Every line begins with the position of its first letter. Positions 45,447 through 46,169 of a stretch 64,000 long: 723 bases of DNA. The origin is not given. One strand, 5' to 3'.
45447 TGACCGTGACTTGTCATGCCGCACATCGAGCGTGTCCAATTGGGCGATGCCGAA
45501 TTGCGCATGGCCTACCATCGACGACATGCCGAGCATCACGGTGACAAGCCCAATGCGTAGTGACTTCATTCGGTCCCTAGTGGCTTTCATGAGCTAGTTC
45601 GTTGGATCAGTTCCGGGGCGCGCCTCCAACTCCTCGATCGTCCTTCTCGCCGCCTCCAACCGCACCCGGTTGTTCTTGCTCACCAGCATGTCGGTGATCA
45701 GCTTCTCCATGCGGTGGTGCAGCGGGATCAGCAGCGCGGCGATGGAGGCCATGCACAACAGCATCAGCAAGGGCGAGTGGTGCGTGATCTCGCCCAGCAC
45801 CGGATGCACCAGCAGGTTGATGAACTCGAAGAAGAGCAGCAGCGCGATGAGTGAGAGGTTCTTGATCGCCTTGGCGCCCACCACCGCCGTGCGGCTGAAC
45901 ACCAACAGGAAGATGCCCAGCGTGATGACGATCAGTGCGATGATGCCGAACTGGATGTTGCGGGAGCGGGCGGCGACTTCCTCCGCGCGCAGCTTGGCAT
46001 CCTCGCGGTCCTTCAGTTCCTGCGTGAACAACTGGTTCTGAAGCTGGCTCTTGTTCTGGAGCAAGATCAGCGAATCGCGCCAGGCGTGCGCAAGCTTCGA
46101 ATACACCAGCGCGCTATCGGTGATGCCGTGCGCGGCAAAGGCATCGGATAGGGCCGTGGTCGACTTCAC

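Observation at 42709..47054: Tandem triplet of secreted TPR / 3-TM proteins: divergent sensor-like halves fused to a near-identical, apparently homogenised C-terminal membrane module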

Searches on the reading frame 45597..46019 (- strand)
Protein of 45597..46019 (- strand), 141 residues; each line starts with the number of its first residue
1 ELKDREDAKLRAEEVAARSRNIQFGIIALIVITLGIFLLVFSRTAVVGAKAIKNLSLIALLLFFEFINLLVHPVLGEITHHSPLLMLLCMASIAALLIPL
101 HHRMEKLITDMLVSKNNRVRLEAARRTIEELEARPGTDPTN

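Call 10: find_homologous_proteins(query=window:45597-46019:-, max_evalue=0.001)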
Query seq(141 aa) (141 aa): 69 proteins with E <= 0.001 among 266 candidates.
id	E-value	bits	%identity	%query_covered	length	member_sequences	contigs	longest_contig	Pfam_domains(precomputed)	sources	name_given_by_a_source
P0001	1.0e-69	250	91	96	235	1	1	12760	-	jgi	jgi:hypothetical protein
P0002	1.4e-69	250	90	96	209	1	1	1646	-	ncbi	-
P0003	9.4e-69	247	90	98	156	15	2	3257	-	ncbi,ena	-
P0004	9.1e-68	244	86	99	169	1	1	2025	-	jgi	jgi:uncharacterized membrane protein (DUF106 family)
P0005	3.2e-67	242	89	95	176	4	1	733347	-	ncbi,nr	ncbi:MAG: hypothetical protein IPN85_16515 [Flavobacteriales bacterium]|nr:hypothetical protein [Fla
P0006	1.2e-66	240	86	99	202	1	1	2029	-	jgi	jgi:hypothetical protein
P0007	3.1e-66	239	86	99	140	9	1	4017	-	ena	-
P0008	7.7e-66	238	86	99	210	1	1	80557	-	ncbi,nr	ncbi:MAG: hypothetical protein JNM31_07345, partial [Flavobacteriales bacterium]|nr:hypothetical pro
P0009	1.2e-65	237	86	99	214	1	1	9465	-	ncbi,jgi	-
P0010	3.7e-65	236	88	96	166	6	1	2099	-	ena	-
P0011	3.0e-63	229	82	100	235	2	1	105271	-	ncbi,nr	ncbi:MAG: hypothetical protein IPJ85_15210 [Flavobacteriales bacterium]|nr:hypothetical protein [Fla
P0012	1.1e-62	228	84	96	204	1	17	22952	-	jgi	jgi:hypothetical protein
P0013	1.1e-62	228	84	96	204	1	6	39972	-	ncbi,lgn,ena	-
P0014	1.3e-62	227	83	99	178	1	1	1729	-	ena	-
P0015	1.2e-61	224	88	91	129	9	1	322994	-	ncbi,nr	ncbi:MAG: hypothetical protein IPM68_18015 [Flavobacteriales bacterium]|nr:hypothetical protein [Fla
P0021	1.1e-52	195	75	99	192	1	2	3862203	-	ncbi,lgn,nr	ncbi:MAG: hypothetical protein KIT10_09235 [Flavobacteriales bacterium]|nr:hypothetical protein [Fla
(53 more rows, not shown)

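Call 13: find_encoding_contigs(protein=P0021, flank=10000, max_places=4)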
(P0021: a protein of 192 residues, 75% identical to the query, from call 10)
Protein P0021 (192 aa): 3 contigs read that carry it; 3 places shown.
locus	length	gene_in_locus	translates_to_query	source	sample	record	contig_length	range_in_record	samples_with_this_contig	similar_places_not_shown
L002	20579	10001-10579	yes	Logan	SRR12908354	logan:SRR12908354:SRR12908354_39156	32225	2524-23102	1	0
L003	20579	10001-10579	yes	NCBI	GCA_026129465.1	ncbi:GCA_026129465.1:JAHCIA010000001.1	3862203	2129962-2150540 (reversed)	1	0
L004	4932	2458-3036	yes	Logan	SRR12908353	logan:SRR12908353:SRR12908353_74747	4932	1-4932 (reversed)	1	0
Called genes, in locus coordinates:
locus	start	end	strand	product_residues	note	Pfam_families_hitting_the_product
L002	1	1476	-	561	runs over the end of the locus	PF02690:Na_Pi_cotrans, PF01895:PhoU (weak)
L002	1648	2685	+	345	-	PF00512:HisKA, PF02518:HATPase_c, PF13581:HATPase_c_2 (faint)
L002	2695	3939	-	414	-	PF01223:Endonuclease_NS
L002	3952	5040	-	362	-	PF04101:Glyco_tran_28_C (weak)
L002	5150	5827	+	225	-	PF02390:Methyltransf_4, PF08242:Methyltransf_12 (weak), PF13649:Methyltransf_25, PF13847:Methyltransf_31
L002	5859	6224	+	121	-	PF01035:DNA_binding_1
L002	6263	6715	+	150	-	-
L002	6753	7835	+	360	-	PF01883:FeS_assembly_P, PF00142:Fer4_NifH (faint), PF01656:CbiA, PF09140:MipZ (weak), PF10609:ParA, PF13614:AAA_31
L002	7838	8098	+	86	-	PF01106:NifU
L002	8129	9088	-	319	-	PF08240:ADH_N, PF00107:ADH_zinc_N, PF13602:ADH_zinc_N_2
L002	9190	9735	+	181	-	-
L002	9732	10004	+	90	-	PF13424:TPR_12 (weak)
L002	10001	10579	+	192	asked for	-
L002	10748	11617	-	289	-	PF18950:DUF5694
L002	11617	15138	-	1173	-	PF17757:UvrB_inter, PF02559:CarD_TRCF_RID, PF00270:DEAD, PF04851:ResIII (weak), PF00271:Helicase_C, PF03461:TRCF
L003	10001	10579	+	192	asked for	-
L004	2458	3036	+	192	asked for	-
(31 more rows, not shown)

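Call 17: find_related_loci(query=A2, collection=genome_contigs, flank=8000)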
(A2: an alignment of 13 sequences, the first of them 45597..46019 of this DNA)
Query A2 (141 aa) in genome_contigs; peptide patterns used: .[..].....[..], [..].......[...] (x = any residue, [..] = any of these).
312 stretches matched a pattern; 208 encode a relative of the query (tblastn E <= 1e-3); the best 80 are kept; 74 distinct loci.
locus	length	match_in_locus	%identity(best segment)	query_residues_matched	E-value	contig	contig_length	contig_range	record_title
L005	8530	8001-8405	96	1-135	6e-83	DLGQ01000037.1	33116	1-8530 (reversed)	MAG TPA_asm: Flavobacteriales bacterium UBA7690 UBA7690_contig_34631, whole genome shotgun sequence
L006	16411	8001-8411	93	1-138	7e-82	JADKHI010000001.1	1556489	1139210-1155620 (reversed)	MAG: Flavobacteriales bacterium isolate Skiv_18-Q3-R9-52_BAT3C.268 tig00000424-10-15552830, whole genome shotgun sequenc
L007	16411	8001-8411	94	1-138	2e-81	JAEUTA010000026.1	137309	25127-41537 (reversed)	MAG: Flavobacteriales bacterium isolate new MAG-317 k141_4245446, whole genome shotgun sequence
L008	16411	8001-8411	94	1-138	3e-81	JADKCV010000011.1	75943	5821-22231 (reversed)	MAG: Flavobacteriales bacterium isolate OdNE_18-Q3-R46-58_MAXAC.100_sub tig00011951-10-760440, whole genome shotgun sequ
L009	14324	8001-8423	89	1-141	4e-81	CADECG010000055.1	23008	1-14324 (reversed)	MAG: uncultured Bacteroidetes bacterium isolate Bacteroidetes sp. RBC076 genome assembly, contig: MAG076_55, whole genom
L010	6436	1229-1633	92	1-135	4e-79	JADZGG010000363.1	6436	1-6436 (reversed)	MAG: Flavobacteriales bacterium isolate SJ97 c_000001468684, whole genome shotgun sequence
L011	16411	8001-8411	91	1-138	1e-78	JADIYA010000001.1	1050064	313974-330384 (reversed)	MAG: Flavobacteriales bacterium isolate AalE_18-Q3-R2-46_BAT3C.189 tig00000646-10-10478310, whole genome shotgun sequenc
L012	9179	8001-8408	90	1-136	7e-79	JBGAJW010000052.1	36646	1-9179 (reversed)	MAG: Flavobacteriales bacterium isolate MAG_AAO_H125.21 AAOH125-21_opera_contig_2596, whole genome shotgun sequence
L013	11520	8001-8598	87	1-141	3e-78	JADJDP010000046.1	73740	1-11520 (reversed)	MAG: Flavobacteriales bacterium isolate Aved_18-Q3-R54-62_MAXAC.228_sub tig00377197-10-743210, whole genome shotgun sequ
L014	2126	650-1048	93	1-133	3e-80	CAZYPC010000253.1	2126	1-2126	MAG TPA_asm: uncultured Chryseobacterium sp. isolate SRP189682_co1_319 genome assembly, contig: NODE_188245_length_2126_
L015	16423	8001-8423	87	1-140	2e-76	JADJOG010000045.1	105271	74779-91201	MAG: Flavobacteriales bacterium isolate Fred_18-Q3-R57-64_BAT3C.352 tig00353544-10-1052440, whole genome shotgun sequenc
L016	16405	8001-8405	90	1-135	7e-76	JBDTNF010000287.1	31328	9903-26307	MAG: Flavobacteriales bacterium isolate cluster3_bin.144 NODE_4215_length_31328_cov_7.231030, whole genome shotgun seque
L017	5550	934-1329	92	1-132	2e-75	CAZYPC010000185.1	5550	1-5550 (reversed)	MAG TPA_asm: uncultured Chryseobacterium sp. isolate SRP189682_co1_319 genome assembly, contig: NODE_41771_length_5550_c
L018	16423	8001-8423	86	1-139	1e-75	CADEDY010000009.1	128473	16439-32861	MAG: uncultured Bacteroidetes bacterium isolate Bacteroidetes sp. RBC078 genome assembly, contig: MAG078_9, whole genome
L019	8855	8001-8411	87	1-138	3e-75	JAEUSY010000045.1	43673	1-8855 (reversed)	MAG: Flavobacteriales bacterium isolate new MAG-315 k141_2238455, whole genome shotgun sequence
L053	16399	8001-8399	49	1-133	1e-38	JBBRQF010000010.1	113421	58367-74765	MAG: Chitinophagales bacterium isolate metawrap_la1_2 W_la1_2_k141_603785L_113421_cov_12.0000, whole genome shotgun sequ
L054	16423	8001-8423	48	1-141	8e-38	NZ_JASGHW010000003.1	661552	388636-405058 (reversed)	MAG: Flavobacterium sp. isolate 5N022 JMF-2111-06-0005.ont.bin.22_2, whole genome shotgun sequence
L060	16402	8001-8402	48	1-134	1e-36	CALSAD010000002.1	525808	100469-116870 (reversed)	MAG: Chitinophaga pinensis isolate JJ-MO2C5C5-342-3-mx-bin695 genome assembly, contig: JJ-MO2C5C5-342-C3, whole genome s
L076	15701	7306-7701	48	1-132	7e-35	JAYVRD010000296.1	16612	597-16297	MAG: Chitinophagaceae bacterium isolate GL72_UP_metabinner_5 GL72_UP_metabinner_5_295, whole genome shotgun sequence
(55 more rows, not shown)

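Call 20: search_protein_representatives(alignment_id=A2)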
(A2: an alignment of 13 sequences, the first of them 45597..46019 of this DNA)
Query: 13 sequences, 138 profile positions. Proteins with E-value up to 0.001 (for the whole library): 1894; up to 1e-10: 1059; up to 1e-30: 350. The best 150 are listed.
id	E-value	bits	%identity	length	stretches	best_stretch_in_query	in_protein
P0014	5.6e-63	226.9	-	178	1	1-137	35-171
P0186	6.1e-61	220.3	-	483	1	2-136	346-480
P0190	4.2e-60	217.6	-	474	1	2-137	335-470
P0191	4.8e-60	217.4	-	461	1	1-135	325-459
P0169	1.0e-59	216.3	-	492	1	1-136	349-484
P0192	1.1e-57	209.8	-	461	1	1-133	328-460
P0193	5.5e-57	207.5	-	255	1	1-135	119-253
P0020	8.2e-57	206.9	-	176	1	20-137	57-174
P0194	1.8e-56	205.8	-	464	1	2-134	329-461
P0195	4.2e-56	204.7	-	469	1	3-134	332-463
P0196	8.2e-56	203.7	-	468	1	1-134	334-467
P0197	9.0e-56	203.6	-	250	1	2-133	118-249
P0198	1.6e-55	202.8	-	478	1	1-134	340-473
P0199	2.1e-55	202.4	-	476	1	2-135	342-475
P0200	2.3e-55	202.2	-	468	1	2-134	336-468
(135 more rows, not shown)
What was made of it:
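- The family has 1,894 representative clusters at E<=1e-3; in nearly all of the 150 best hits that look full length (about 450-500 aa) the module lies within a few residues of the C-terminus (call 20).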

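Call 23: search_solved_structures(query=A2, max_evalue=10)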
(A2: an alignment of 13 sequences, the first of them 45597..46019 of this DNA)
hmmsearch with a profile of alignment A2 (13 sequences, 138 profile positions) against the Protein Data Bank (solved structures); distinct sequences matched with E-value up to 10: 0.
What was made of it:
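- On Any described membrane or cytoplasmic domain family (for the C-terminal module): PDB hmmsearch finds nothing at E<=10 (call 23).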

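Call 31: predict_structure(alignment_id=A2)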
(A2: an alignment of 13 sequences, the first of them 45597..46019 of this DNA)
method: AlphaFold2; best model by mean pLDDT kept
length: 141 residues; sequences in the alignment: 13
mean_pLDDT: 74.5   pTM: 0.40
mean pLDDT of the five models: 74.5, 72.4, 69.6, 64.1, 62.9
residues with pLDDT >= 90: 0; 70-90: 118; 50-70: 21; < 50: 2
segments of 3 or more residues with pLDDT < 50: none
pLDDT, mean of each block of 10 residues (from residue 1): 78 78 77 75 61 72 73 72 80 82 79 78 81 61 40
secondary structure, 60 per line:
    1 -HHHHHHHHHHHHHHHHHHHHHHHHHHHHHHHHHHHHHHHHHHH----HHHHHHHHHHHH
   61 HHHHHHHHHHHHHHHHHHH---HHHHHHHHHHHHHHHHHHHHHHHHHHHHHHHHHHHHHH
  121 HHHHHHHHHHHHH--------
elements in order: H2-44 H49-79 H83-133

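Call 35: fold_search(model_id=the predicted structure, library=pdb)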
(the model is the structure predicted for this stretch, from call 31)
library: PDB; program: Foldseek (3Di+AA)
matches with E <= 10: 36; with E <= 0.001: 0
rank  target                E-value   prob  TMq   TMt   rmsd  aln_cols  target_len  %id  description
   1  8cqo_A                3.5e+00  0.18  0.39  0.30  29.4       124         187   14  Crystal structure of Borrelia burgdorferi paralogous family 12 outer surface protein BBK01 (Se-Met data) (released 2024-03-13)
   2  6bbi_A                3.8e+00  0.14  0.37  0.34   9.8       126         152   17  The CRAC channel Orai in an unlatched-closed conformation; K163W loss-of-function mutation; P42212 crystal form (released 2018-09-12)
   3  7tgh_4L               4.5e+00  0.23  0.38  0.45   4.3        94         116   14  Cryo-EM structure of respiratory super-complex CI+III2 from Tetrahymena thermophila (released 2022-04-06)
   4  8tdl_A                5.1e+00  0.09  0.29  0.15  16.4       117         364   15  Cryo-EM structure of the wild-type AtMSL10 in saposin (released 2023-10-18)
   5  7nz2_C1               5.4e+00  0.09  0.33  0.15  12.0       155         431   11  Cryo-EM structure of the MukBEF-MatP-DNA tetrad (released 2021-07-07)
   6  3euh_B                5.4e+00  0.04  0.21  0.11  15.3       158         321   13  Crystal Structure of the MukE-MukF Complex (released 2009-01-20)
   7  8cqn_A                5.8e+00  0.13  0.39  0.30  29.3       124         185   14  Crystal structure of Borrelia burgdorferi paralogous family 12 outer surface protein BBK01 (released 2024-03-13)
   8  6zsi_C                6.1e+00  0.09  0.34  0.37  24.4       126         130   17  The mechanism of activation of the actin binding protein EHBP1 by Rab8 family members. (released 2020-09-02)
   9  4mh6                  6.1e+00  0.07  0.29  0.27  32.8       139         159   14  2.8 Angstrom Crystal Structure of Type III Secretion Protein YscO from Vibrio parahaemolyticus (released 2013-09-11)
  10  5n9j_E                6.5e+00  0.10  0.31  0.23  23.5       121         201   13  Core Mediator of transcriptional regulation (released 2017-05-17)
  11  3euh_A                6.5e+00  0.03  0.21  0.11  15.6       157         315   12  Crystal Structure of the MukE-MukF Complex (released 2009-01-20)
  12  9i4i_k                6.9e+00  0.10  0.31  0.42   7.4        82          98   15  High resolution Cryo-EM structure of human complex I in mitochondria (released 2025-11-12)
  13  6zsi_D                6.9e+00  0.09  0.34  0.36  24.6       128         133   16  The mechanism of activation of the actin binding protein EHBP1 by Rab8 family members. (released 2020-09-02)
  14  8yq6_A                6.9e+00  0.07  0.28  0.22   7.0       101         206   17  Cryo-EM structure of a de novo designed voltage-gated anion channel (dVGAC) (released 2025-09-24)
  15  8equ_A                7.3e+00  0.11  0.33  0.26   5.4        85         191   16  Structure of SARS-CoV-2 Orf3a in late endosome/lysosome-like environment, Saposin A nanodisc (released 2023-02-08)
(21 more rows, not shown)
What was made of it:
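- On Any described membrane or cytoplasmic domain family (for the C-terminal module): The best Foldseek hit is E 3.5 (call 35).
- The weak Foldseek hits include small channel subunits such as Orai and Orf3a, but at E>3 (call 35).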

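Call 52: search_protein_families(library=pfam, proteins=[L053:192-1112:+, L053:1246-2133:+, L053:2265-3179:+, L053:3181-4059:+, L053:9837-11336:+, L053:11431-12126:-, L053:12266-12778:-, L053:12813-13289:-, L053:14079-14912:-, L053:14978-15997:+], max_evalue=0.001)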
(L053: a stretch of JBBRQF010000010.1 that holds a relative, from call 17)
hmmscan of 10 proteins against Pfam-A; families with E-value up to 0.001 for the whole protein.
L053:192-1112:+ (306 aa): 1 family
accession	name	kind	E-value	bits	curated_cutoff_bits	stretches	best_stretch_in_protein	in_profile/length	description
PF07786.18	HGSNAT_cat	-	0.00016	21.7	22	1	17-146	87-207/222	Heparan-alpha-glucosaminide N-acetyltransferase, catalytic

L053:1246-2133:+ (295 aa): 0 families

L053:2265-3179:+ (304 aa): 0 families

L053:3181-4059:+ (292 aa): 0 families

L053:9837-11336:+ (499 aa): 2 families
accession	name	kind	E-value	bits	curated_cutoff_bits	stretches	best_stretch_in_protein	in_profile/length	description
PF03606.21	DcuC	-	6.5e-95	318.8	23.1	1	7-497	1-460/461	C4-dicarboxylate anaerobic carrier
PF03600.22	CitMHS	-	2.5e-09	37.1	31.9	1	106-431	30-319/336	Citrate transporter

L053:11431-12126:- (231 aa): 0 families

L053:12266-12778:- (170 aa): 0 families

L053:12813-13289:- (158 aa): 1 family
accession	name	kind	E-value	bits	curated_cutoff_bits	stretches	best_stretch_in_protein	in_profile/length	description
PF02566.24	OsmC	-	7.4e-16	58.8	27.5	1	51-146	1-94/100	OsmC-like protein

L053:14079-14912:- (277 aa): 4 families
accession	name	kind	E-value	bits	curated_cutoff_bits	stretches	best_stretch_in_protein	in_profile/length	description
PF14805.11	THDPS_N_2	-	1.7e-18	67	25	1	2-71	1-67/67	Tetrahydrodipicolinate N-succinyltransferase N-terminal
PF14602.12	Hexapep_2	-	1.6e-12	47.3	27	1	171-206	1-34/34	Hexapeptide repeat of succinyl-transferase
PF00132.30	Hexapep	-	1.8e-12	46.8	27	2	172-205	2-35/36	Bacterial transferase hexapeptide (six repeats)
PF25084.1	LbH_EIF2B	-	1.8e-05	25.1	54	0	172-210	62-99/105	EIF2B subunit epsilon LbH domain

L053:14978-15997:+ (339 aa): 1 family
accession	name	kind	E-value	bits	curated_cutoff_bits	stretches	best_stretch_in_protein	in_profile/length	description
PF01075.23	Glyco_transf_9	-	1.2e-26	93.9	22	1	73-295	3-229/247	Glycosyltransferase family 9 (heptosyltransferase)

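Call 63: search_protein_families(library=ncbifam, proteins=[L060:8453-9346:+, L053:2265-3179:+, L076:12783-13682:+, L060:7035-8414:+, L054:6720-8438:+], max_evalue=1)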
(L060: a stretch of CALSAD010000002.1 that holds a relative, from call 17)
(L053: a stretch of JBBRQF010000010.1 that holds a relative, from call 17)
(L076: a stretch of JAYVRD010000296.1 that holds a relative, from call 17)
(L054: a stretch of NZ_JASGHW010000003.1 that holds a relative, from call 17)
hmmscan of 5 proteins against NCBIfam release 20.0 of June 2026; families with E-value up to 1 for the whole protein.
L060:8453-9346:+ (297 aa): 0 families

L053:2265-3179:+ (304 aa): 3 families
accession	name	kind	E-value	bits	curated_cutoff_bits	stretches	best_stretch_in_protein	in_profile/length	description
NF050123.1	SURF1_Mycobac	exception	0.057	12.7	190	1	73-106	12-45/238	SURF1 family cytochrome oxidase biogenesis protein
TIGR01620.2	hyp_HI0043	subfamily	0.099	12.3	160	1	21-89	14-82/329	TIGR01620 family protein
NF046094.1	SSU0593_fam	subfamily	0.16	12.8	80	1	37-83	56-103/109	SSU0592/SSU0593 family protein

L076:12783-13682:+ (299 aa): 1 family
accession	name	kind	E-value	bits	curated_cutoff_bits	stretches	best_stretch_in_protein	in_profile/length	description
NF046094.1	SSU0593_fam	subfamily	0.12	13.3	80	1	30-82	50-106/109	SSU0592/SSU0593 family protein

L060:7035-8414:+ (459 aa): 1 family
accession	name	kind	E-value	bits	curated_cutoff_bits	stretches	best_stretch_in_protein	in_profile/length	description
TIGR02521.1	type_IV_pilW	equivalog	0.029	13.9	154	0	237-274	66-103/234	type IV pilus biogenesis/stability protein PilW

L054:6720-8438:+ (572 aa): 16 families
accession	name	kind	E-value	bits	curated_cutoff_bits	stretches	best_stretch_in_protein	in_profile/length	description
NF053520.1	HK_Porph_FimS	equivalog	1.5e-39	135.7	600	3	256-469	166-376/618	sensor histidine kinase FimS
NF041717.1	HaaA_phane_TPR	equivalog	1.6e-28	99.3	1125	1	113-401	571-859/882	cyclophane-containing RiPP biosynthesis TPR protein HaaT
NF053779.1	BT3442_fam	equivalog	2e-19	69.7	940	2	101-247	109-255/563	BT3442 family protein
NF053617.1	SARPRegAfsRStmc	equivalog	1e-16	60.2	1430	2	223-397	785-966/986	SARP-family global regulator AfsR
NF002725.1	PRK02603.1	equivalog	2.1e-16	60.4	143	3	106-191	47-123/173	photosystem I assembly protein Ycf3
TIGR02521.1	type_IV_pilW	equivalog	3.1e-13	49.8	154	2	85-206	56-167/234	type IV pilus biogenesis/stability protein PilW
NF053720.1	NsdA_fam_reg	subfamily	7.2e-11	42.2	75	2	226-285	213-272/432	NsdA family TPR-like regulatory protein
NF040586.1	FxSxx_TPR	equivalog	5.8e-09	35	300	2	101-211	435-594/830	FxSxx-COOH system tetratricopeptide repeat protein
NF033762.1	social_mot_Tgl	equivalog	6.6e-07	28.9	225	1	130-319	27-195/252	social motility TPR repeat lipoprotein Tgl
TIGR02917.1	PEP_TPR_lipo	equivalog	3.9e-06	25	312.2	3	163-245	454-530/899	XrtA/PEP-CTERM system TPR-repeat protein PrsT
NF040959.1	MamA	equivalog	2.8e-05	23.7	200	1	141-318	37-197/204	magnetosome protein MamA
NF047507.1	TPR_BatC_Lepto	exception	0.0011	18.4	175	2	138-210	63-132/214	TPR repeat-containing protein BatC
NF033920.0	C39_PA2778_fam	equivalog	0.012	15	150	0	109-164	205-254/255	PA2778 family cysteine peptidase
NF008757.0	PRK11788.1-5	equivalog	0.014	14.6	363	2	140-282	75-201/388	lipopolysaccharide assembly protein LapB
NF045993.1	MAG0130_MAG3770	subfamily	0.036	14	85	1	429-503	2-74/140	MAG0130/MAG3770 family membrane protein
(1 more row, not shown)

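Call 70: search_protein_families(library=padloc, proteins=[L060:8453-9346:+], max_evalue=0.01)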
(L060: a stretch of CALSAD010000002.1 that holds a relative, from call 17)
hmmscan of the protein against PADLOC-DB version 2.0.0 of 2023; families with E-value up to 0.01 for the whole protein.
L060:8453-9346:+ (297 aa): 0 families

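Call 71: find_homologous_proteins(query=L060:7035-8414:+, max_evalue=1e-20)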
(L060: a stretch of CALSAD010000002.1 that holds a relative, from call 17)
Query L060:7035-8414:+ (459 aa): 2558 proteins with E <= 1e-20 among 8000 candidates; the best 120 are listed.
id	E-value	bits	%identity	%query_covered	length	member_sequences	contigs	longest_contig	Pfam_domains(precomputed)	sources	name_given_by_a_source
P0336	0.0e+0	1009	100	100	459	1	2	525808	-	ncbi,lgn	-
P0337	9.2e-242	821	81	97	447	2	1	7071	PF00515.35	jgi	jgi:tetratricopeptide (TPR) repeat protein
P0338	8.1e-237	804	79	99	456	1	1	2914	-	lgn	-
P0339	1.6e-181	622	65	98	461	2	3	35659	-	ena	-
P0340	1.4e-177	609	62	99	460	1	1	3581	-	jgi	jgi:hypothetical protein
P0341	2.3e-177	609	63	99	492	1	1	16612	-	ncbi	-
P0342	9.0e-177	607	62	98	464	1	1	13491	-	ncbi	ncbi:MAG: tetratricopeptide repeat protein [Ferruginibacter sp.]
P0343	6.6e-173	594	62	98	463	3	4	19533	-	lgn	-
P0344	1.3e-172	593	62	96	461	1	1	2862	-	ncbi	-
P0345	8.5e-172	590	63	98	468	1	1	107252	-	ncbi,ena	-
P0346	8.8e-172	590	62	100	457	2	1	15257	-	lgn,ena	-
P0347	3.6e-170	585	61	99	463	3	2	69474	-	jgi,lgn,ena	jgi:tetratricopeptide (TPR) repeat protein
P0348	3.9e-170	585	62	99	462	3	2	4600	-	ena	-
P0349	2.8e-169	582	58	99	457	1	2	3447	PF28559.1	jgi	jgi:tetratricopeptide (TPR) repeat protein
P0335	7.9e-168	577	61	98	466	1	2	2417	PF28559.1,PF07719.24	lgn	-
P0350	1.3e-166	573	59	99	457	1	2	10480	PF28559.1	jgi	jgi:tetratricopeptide (TPR) repeat protein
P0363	3.2e-123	430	48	98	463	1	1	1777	PF13424.13,PF28559.1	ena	-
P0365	4.8e-119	416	47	99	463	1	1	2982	PF00515.35,PF13424.13,PF28559.1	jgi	jgi:tetratricopeptide (TPR) repeat protein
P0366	1.3e-118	415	46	98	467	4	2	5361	PF13424.13,PF28559.1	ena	-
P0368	7.0e-116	406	49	95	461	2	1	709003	PF00515.35,PF13424.13,PF28559.1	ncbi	ncbi:MAG: hypothetical protein V4539_00865 [Bacteroidota bacterium]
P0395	1.5e-81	293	41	93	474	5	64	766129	PF00515.35,PF13424.13,PF07719.24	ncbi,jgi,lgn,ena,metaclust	jgi:tetratricopeptide (TPR) repeat protein|metaclust:\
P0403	1.3e-79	286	40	95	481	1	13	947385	PF00515.35,PF13424.13,PF13181.13,PF07719.24,PF13374.13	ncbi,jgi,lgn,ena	ncbi:MAG: tetratricopeptide repeat protein [Saprospiraceae bacterium]|jgi:tetratricopeptide (TPR) re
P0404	2.8e-79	285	41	91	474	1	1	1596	PF00515.35,PF13424.13,PF28559.1,PF07719.24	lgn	-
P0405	4.5e-79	285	41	91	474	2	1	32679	PF00515.35,PF13424.13,PF28559.1,PF07719.24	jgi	jgi:tetratricopeptide (TPR) repeat protein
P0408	8.5e-79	284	41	91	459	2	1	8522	PF00515.35,PF13424.13,PF28559.1,PF07719.24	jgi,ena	jgi:tetratricopeptide (TPR) repeat protein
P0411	2.1e-78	282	41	91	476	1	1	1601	PF00515.35,PF13424.13,PF28559.1,PF13181.13,PF07719.24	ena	-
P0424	2.8e-77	279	41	91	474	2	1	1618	PF00515.35,PF13424.13,PF28559.1,PF07719.24,PF13374.13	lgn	-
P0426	4.3e-77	278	41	91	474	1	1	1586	PF00515.35,PF13424.13,PF28559.1,PF07719.24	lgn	-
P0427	4.9e-77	278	41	91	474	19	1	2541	PF00515.35,PF13424.13,PF28559.1,PF07719.24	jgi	jgi:tetratricopeptide (TPR) repeat protein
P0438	2.3e-76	276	36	100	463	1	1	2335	PF13424.13,PF28559.1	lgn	-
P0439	3.0e-76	275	40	95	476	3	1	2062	PF17874.8,PF00515.35,PF13424.13,PF28559.1,PF07719.24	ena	-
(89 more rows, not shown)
